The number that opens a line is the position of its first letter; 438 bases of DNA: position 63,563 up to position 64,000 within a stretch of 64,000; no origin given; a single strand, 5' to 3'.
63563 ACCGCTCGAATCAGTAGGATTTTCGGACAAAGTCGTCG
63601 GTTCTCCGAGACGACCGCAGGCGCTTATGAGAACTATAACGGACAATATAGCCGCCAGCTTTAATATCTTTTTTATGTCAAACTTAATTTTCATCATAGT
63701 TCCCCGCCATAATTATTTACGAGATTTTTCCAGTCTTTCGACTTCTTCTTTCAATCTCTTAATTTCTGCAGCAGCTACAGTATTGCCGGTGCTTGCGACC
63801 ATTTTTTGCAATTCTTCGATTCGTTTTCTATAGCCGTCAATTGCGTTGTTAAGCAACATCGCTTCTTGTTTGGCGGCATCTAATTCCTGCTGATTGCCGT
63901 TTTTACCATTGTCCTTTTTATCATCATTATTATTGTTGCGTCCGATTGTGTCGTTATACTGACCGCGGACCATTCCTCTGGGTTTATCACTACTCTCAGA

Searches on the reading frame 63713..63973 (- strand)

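Call 5: search_protein_families(library=pfam, proteins=[window:63713-63973:-], max_evalue=0.01)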
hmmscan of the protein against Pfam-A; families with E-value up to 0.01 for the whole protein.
window:63713-63973:- (86 aa): 1 family
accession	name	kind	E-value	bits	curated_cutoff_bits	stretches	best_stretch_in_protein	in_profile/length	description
PF06810.17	Phage_scaffold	-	0.0028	18.1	35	1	16-80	26-81/170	Phage capsid assembly scaffolding protein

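Call 6: search_protein_families(library=ncbifam, proteins=[window:63713-63973:-], max_evalue=0.01)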
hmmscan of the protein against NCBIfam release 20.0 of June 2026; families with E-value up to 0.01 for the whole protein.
window:63713-63973:- (86 aa): 0 families
